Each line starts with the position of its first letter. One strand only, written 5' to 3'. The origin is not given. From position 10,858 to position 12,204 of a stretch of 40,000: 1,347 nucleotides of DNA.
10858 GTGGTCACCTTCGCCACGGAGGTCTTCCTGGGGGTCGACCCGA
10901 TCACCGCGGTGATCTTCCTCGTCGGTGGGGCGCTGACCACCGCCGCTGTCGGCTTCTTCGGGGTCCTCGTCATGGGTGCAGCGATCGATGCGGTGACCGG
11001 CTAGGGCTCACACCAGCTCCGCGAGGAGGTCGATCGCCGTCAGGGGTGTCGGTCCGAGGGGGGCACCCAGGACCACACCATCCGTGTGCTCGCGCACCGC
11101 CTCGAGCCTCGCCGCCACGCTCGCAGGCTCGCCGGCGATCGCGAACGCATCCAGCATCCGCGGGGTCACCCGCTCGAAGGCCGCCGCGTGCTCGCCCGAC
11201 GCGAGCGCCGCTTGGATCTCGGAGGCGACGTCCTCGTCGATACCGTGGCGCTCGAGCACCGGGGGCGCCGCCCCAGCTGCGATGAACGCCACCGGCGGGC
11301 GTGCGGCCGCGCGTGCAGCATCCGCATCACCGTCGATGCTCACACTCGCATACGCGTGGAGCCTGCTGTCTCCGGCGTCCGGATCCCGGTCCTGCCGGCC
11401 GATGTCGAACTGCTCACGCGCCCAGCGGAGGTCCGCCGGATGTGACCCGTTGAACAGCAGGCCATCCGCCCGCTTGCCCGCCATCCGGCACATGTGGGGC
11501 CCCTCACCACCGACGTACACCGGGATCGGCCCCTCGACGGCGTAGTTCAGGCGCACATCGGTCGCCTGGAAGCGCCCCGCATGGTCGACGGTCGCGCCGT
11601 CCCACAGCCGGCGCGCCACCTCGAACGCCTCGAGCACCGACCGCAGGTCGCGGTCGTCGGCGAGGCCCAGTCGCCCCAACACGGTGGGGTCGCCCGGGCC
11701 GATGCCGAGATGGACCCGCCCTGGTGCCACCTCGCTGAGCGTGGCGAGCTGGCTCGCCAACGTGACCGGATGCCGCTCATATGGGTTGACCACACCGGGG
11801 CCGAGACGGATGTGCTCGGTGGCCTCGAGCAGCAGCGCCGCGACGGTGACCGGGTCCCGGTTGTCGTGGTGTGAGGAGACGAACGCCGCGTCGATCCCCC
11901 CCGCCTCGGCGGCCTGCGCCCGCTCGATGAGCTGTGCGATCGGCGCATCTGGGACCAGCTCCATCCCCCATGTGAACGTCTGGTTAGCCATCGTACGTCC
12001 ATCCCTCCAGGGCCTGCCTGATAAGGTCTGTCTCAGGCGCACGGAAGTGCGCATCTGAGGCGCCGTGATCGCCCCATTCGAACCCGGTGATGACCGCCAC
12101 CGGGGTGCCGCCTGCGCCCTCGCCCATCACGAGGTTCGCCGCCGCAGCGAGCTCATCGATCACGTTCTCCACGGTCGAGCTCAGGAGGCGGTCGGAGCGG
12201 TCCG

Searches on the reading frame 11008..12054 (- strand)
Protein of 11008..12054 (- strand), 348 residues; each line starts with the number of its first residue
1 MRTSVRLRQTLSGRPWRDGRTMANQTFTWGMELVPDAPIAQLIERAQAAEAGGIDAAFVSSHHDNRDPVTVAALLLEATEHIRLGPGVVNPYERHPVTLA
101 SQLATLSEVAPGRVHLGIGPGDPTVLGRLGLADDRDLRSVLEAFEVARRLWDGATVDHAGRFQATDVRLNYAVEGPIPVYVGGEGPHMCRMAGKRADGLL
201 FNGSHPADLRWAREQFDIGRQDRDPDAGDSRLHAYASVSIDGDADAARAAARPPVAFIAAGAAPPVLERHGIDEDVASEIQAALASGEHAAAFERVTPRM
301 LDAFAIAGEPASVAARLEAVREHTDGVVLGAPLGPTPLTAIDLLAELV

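Call 19: find_encoding_contigs(protein=window:11008-12054:-, flank=3000, max_places=6)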
Protein window:11008-12054:- (348 aa): no gene with exactly this product is on record in the collection.
